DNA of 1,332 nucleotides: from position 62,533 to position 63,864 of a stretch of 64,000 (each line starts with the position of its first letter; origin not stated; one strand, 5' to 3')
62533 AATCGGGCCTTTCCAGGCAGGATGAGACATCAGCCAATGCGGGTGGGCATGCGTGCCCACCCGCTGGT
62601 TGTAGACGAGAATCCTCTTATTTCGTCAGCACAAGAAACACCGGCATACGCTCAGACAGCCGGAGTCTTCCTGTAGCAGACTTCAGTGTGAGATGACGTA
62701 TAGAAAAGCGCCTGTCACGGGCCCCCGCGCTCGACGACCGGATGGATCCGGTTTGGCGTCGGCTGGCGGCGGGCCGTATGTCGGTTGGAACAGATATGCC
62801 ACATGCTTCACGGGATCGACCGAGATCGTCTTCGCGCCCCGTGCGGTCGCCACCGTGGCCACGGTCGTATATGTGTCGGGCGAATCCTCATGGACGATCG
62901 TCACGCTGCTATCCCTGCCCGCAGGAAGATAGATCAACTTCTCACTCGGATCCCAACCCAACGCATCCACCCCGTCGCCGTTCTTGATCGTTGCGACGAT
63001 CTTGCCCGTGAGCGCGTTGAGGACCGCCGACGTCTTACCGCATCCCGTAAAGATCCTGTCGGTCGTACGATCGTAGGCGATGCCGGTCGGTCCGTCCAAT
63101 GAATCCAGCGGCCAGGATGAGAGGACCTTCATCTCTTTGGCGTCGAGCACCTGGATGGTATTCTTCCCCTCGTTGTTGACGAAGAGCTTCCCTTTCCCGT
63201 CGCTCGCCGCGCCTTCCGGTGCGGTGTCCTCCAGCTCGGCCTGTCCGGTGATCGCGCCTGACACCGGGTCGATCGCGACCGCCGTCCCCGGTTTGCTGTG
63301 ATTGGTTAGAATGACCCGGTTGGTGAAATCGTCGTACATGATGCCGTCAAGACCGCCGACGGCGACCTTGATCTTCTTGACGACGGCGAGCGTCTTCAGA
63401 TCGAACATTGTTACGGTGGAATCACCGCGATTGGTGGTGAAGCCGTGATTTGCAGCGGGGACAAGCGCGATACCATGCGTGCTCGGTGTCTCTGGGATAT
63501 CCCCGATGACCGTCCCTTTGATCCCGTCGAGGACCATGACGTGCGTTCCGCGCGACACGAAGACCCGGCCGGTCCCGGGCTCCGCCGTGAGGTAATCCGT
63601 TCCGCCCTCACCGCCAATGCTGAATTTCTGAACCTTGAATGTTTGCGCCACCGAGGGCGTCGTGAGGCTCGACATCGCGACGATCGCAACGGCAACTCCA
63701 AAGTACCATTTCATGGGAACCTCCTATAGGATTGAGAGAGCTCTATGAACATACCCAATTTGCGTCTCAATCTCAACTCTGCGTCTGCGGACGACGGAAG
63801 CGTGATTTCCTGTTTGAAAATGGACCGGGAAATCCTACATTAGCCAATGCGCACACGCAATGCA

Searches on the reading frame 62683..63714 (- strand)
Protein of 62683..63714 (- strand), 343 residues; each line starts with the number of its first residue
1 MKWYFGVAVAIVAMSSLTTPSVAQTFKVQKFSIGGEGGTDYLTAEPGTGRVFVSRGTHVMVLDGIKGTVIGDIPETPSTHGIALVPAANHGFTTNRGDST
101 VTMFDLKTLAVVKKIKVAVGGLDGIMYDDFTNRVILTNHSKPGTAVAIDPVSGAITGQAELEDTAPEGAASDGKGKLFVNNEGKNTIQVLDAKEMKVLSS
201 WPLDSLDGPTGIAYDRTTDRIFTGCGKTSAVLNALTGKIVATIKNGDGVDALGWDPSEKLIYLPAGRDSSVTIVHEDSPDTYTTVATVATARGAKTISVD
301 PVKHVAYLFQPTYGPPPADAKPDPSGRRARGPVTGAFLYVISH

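Call 26: search_protein_families(library=pfam, proteins=[window:62683-63714:-], max_evalue=0.001)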
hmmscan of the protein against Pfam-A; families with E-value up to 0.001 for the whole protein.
window:62683-63714:- (343 aa): 1 family
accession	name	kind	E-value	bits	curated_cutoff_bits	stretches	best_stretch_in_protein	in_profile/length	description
PF25174.1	Beta-prop_THOC3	-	9.4e-07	28.5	305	1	82-305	52-268/272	THOC3 beta-propeller domain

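Call 51: find_encoding_contigs(protein=window:62683-63714:-, flank=10000, max_places=1)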
Protein window:62683-63714:- (343 aa): 6 contigs read that carry it; 1 place shown.
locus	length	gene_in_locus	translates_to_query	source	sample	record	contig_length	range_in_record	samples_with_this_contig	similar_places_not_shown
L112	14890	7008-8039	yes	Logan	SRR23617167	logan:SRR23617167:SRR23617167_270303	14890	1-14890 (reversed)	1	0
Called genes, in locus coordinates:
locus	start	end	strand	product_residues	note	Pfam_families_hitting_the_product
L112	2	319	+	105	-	?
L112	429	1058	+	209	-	-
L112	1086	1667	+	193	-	PF00027:cNMP_binding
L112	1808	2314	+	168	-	PF03807:F420_oxidored (faint)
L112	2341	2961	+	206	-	PF04264:YceI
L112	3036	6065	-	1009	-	PF18582:HZS_alpha, PF18962:Por_Secre_tail (weak)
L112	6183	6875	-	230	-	PF00730:HhH-GPD, PF00633:HHH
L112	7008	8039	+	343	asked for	PF25174:Beta-prop_THOC3 (weak)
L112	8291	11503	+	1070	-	PF25852:DUF6242_C (faint), PF02012:BNR (faint), PF15902:Sortilin-Vps10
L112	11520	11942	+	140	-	PF20791:Acyl-ACP_TE_C, PF01643:Acyl-ACP_TE, PF13279:4HBT_2, PF03061:4HBT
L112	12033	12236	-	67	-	PF00313:CSD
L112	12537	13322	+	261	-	PF00795:CN_hydrolase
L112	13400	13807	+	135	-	-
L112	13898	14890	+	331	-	?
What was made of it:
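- Checked: About 7 kb beyond the right end of the window also holds none (call 51).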
